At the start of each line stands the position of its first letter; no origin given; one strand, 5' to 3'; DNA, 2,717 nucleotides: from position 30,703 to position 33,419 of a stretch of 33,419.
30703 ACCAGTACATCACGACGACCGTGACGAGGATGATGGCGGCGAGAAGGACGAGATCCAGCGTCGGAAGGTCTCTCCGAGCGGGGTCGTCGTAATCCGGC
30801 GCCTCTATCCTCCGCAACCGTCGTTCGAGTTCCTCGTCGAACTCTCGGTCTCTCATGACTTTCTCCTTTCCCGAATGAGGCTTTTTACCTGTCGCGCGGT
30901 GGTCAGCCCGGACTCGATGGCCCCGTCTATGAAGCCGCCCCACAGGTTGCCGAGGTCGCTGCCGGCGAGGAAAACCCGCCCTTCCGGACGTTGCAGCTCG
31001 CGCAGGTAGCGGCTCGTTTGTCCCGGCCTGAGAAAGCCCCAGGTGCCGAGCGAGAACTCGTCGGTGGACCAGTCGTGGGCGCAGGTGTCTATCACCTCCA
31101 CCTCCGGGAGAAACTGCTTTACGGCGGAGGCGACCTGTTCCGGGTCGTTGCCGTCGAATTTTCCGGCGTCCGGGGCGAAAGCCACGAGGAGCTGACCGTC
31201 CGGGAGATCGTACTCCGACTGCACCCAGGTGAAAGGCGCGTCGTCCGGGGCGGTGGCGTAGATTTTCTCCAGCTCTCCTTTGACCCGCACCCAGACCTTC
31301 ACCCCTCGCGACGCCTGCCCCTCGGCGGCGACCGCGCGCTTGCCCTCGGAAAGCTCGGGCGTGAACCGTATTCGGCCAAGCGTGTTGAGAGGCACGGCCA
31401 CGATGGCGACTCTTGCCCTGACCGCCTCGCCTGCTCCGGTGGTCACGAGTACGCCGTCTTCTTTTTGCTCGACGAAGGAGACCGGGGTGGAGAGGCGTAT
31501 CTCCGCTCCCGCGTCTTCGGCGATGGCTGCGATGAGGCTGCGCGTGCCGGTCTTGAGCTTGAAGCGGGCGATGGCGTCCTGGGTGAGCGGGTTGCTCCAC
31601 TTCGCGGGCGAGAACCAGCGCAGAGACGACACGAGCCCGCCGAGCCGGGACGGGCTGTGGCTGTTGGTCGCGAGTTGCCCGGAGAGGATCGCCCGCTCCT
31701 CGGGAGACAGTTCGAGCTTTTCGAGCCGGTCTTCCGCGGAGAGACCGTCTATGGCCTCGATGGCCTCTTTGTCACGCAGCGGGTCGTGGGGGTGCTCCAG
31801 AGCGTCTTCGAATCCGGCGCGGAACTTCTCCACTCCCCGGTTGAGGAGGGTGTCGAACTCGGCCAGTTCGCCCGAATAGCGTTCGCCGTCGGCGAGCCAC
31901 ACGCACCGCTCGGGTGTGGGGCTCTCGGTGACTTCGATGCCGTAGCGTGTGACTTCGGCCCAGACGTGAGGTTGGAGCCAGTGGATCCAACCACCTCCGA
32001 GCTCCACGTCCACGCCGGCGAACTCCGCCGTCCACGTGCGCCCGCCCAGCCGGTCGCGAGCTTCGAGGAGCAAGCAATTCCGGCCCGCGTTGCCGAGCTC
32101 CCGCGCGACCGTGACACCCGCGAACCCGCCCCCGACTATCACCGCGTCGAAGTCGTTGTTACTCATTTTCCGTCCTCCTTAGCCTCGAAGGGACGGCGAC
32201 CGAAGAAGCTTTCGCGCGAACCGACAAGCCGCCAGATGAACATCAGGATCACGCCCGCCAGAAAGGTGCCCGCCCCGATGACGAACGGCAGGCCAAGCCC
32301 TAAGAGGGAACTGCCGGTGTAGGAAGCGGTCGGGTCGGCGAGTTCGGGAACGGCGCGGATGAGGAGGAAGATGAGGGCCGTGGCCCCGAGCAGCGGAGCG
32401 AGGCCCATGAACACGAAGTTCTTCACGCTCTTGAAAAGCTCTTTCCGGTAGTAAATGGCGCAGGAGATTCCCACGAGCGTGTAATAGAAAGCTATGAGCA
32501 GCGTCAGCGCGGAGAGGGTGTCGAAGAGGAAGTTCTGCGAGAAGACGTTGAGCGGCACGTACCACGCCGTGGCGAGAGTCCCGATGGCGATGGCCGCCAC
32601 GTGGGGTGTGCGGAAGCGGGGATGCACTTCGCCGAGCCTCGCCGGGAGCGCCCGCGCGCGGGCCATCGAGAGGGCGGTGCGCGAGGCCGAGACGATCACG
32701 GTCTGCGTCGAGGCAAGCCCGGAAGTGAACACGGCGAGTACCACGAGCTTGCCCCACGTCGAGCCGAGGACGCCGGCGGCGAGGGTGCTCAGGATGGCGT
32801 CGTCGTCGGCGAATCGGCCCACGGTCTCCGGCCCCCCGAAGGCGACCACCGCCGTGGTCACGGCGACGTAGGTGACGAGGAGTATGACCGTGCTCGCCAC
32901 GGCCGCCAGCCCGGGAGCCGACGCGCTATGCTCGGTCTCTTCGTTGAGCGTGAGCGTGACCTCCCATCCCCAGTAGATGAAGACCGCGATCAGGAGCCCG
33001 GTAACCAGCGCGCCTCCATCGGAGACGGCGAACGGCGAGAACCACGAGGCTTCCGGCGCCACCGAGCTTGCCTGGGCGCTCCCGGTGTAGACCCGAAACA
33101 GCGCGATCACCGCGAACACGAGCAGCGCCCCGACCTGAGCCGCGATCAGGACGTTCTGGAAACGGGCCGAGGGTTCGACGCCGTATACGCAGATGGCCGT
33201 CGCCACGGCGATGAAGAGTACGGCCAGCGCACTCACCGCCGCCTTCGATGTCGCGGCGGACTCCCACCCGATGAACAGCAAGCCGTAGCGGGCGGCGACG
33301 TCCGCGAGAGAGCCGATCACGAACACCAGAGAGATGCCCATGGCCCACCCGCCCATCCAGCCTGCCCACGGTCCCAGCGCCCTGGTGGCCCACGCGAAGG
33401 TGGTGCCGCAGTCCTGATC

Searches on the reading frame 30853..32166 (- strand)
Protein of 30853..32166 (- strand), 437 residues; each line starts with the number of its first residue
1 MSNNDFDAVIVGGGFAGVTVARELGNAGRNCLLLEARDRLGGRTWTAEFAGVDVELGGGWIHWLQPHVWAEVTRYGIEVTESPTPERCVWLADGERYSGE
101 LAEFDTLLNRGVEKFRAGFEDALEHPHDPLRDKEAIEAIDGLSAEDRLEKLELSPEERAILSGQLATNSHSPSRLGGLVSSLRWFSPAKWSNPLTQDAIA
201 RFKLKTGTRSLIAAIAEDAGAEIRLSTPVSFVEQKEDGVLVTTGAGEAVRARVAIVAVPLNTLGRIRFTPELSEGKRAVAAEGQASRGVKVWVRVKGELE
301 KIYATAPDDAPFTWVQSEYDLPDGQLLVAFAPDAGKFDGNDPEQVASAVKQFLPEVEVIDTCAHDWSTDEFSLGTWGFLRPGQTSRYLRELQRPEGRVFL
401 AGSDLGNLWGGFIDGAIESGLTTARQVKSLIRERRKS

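Call 3: search_protein_families(library=pfam, proteins=[window:30853-32166:-])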
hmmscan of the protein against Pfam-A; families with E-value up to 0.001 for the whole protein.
window:30853-32166:- (437 aa): 9 families
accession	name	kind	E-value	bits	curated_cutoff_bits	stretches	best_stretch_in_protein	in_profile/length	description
PF01593.30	Amino_oxidase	-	7.8e-61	207.1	19.8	1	15-427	1-442/443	Flavin containing amine oxidoreductase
PF13450.12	NAD_binding_8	-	3e-12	47.1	21.9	1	10-70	1-63/68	NAD(P)-binding Rossmann-like domain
PF01266.30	DAO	-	4.1e-10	40.2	27.9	1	7-366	1-307/353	FAD dependent oxidoreductase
PF05834.18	Lycopene_cycl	-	1.5e-06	28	23.4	1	7-72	1-65/380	Lycopene cyclase protein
PF07992.20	Pyr_redox_2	-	7.4e-06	26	26.1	1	8-45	3-181/291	Pyridine nucleotide-disulphide oxidoreductase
PF12831.13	FAD_oxidored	-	6.4e-05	22.8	27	1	7-52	1-45/416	FAD dependent oxidoreductase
PF00890.30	FAD_binding_2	-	0.00013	21.7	20.4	1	7-47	1-41/414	FAD binding domain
PF03486.20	HI0933_like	-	0.00021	21.3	50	0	7-42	2-37/244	HI0933-like protein Rossmann domain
PF00070.33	Pyr_redox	-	0.00045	21.1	22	0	8-44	2-37/82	Pyridine nucleotide-disulphide oxidoreductase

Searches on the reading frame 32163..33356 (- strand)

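Call 3: search_protein_families(library=pfam, proteins=[window:32163-33356:-])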
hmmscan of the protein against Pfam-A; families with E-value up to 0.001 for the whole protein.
window:32163-33356:- (397 aa): 2 families
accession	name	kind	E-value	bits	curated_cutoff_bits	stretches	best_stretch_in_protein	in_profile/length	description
PF13520.12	AA_permease_2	-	9.7e-23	81.2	27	1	3-333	81-405/427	Amino acid permease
PF00324.27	AA_permease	-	3.4e-12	46.2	24.6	1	3-336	75-418/470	Amino acid permease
